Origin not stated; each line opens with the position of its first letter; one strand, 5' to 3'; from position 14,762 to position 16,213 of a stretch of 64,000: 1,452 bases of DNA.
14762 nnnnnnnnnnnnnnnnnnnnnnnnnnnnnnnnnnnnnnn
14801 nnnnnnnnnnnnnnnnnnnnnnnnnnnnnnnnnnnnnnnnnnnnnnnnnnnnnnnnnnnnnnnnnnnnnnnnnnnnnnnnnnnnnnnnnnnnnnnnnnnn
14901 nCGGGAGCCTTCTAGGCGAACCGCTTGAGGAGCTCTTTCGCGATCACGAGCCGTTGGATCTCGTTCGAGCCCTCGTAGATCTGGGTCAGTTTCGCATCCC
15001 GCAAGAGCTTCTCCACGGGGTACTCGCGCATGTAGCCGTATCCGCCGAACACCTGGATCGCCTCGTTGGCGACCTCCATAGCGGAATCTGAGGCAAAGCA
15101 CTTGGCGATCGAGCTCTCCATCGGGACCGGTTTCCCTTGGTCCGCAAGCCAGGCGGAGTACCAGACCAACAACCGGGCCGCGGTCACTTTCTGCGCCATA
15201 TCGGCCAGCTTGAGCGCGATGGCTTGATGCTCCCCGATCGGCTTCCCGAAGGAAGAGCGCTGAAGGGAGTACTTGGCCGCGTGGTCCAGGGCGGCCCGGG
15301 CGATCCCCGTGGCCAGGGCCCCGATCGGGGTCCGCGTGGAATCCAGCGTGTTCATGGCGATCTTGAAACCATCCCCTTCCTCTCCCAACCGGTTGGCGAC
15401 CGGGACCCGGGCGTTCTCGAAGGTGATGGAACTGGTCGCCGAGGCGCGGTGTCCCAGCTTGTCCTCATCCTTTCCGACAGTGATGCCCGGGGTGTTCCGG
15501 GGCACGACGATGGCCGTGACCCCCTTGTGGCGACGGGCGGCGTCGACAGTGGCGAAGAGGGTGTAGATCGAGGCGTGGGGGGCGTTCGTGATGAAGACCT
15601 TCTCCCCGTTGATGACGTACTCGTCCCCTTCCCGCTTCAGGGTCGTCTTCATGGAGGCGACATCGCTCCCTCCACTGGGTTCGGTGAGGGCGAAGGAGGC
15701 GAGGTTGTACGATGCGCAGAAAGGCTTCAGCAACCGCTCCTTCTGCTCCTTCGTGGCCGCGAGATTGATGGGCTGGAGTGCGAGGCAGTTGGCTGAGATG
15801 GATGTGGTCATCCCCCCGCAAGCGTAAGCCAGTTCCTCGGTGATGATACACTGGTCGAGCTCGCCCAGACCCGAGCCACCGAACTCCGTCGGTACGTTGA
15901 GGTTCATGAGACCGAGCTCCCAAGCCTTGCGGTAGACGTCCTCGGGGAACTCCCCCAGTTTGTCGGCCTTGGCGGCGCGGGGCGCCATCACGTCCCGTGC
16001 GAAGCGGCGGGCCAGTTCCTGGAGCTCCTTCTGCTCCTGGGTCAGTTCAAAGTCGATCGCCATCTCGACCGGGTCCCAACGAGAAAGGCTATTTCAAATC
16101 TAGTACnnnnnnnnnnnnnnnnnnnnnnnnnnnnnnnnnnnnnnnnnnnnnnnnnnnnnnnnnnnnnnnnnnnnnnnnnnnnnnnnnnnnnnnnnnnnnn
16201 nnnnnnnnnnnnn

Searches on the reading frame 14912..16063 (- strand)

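Call 3: search_protein_families(library=pfam, proteins=[window:14912-16063:-])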
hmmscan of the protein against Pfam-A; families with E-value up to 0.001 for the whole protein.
window:14912-16063:- (383 aa): 5 families
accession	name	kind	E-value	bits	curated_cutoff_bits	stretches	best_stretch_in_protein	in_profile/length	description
PF00441.29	Acyl-CoA_dh_1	-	2.7e-53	180.6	22.4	1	230-379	1-150/150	Acyl-CoA dehydrogenase, C-terminal domain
PF02771.21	Acyl-CoA_dh_N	-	9.4e-32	110.2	22.9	1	8-117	1-111/113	Acyl-CoA dehydrogenase, N-terminal domain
PF02770.24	Acyl-CoA_dh_M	-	3.1e-28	98.2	33.3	1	123-217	1-96/97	Acyl-CoA dehydrogenase, middle domain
PF08028.16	Acyl-CoA_dh_2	-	5.8e-23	82.1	22.7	1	247-367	3-133/134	Acyl-CoA dehydrogenase, C-terminal domain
PF22924.1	ACOX_C_alpha1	-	3.5e-05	24.1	27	1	312-378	102-168/169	Acyl-CoA oxidase, C-alpha1 domain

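Call 4: search_protein_families(library=ncbifam, proteins=[window:14912-16063:-])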
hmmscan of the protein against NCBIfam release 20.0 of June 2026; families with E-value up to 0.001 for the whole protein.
window:14912-16063:- (383 aa): 24 families
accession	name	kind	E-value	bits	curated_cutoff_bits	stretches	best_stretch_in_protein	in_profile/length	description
NF042972.1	AcrlCoAredClosAcrC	equivalog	3.7e-126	420.8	640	1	3-380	1-378/378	acryloyl-CoA reductase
NF043006.1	CyhCrbnylCoADH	equivalog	6.5e-108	361.1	650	1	8-380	5-377/380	cyclohexane-1-carbonyl-CoA dehydrogenase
NF058590.1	AcCoDHFadEBacil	equivalog_domain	1.7e-87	294.4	600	1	6-381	20-413/586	acyl-CoA dehydrogenase FadE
NF045552.1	GlutCoADH_Des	equivalog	6.6e-84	282.3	470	1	4-378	2-379/387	glutaryl-CoA dehydrogenase Acd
NF053553.1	prodigi_MBC_PigA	equivalog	1.1e-81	274.9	500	1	3-378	1-379/381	prodigiosin MBC biosynthesis dehydrogenase PigA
NF042439.1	SulpropCoADesulf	equivalog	4.5e-78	262.6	600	1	16-380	2-372/379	3-sulfinopropanoyl-CoA desulfinase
NF045652.1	ProlPCPDhRedW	equivalog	2.4e-76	257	650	1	9-378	2-373/376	L-prolyl-[peptidyl-carrier protein] dehydrogenase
TIGR03207.1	cyc_hxne_CoA_dh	equivalog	5e-72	242.7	575.35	1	7-377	1-370/372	cyclohexanecarboxyl-CoA dehydrogenase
NF008997.0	PRK12341.1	equivalog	1.4e-69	235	537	1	3-382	1-380/382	acyl-CoA dehydrogenase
NF002885.1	PRK03354.1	equivalog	9.7e-58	196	540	1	3-382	1-377/378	crotonobetainyl-CoA dehydrogenase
NF052270.1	Staph_DH_FadE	equivalog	6e-46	157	600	1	30-378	44-393/400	acyl-CoA dehydrogenase FadE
NF049984.1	Rv1679_FadE16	equivalog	8.6e-36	123.9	600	1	25-361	11-348/371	Rv1679 family acyl-CoA dehydrogenase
TIGR03204.1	pimC_large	equivalog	6.1e-31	107.7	623.85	1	43-379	45-393/395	pimeloyl-CoA dehydrogenase large subunit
TIGR03203.1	pimD_small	equivalog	1.1e-26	93.9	652.7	1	4-355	1-353/378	pimeloyl-CoA dehydrogenase small subunit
TIGR04022.1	sulfur_SfnB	equivalog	2.4e-26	92.5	430.9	1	9-331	5-333/391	SfnB family sulfur acquisition oxidoreductase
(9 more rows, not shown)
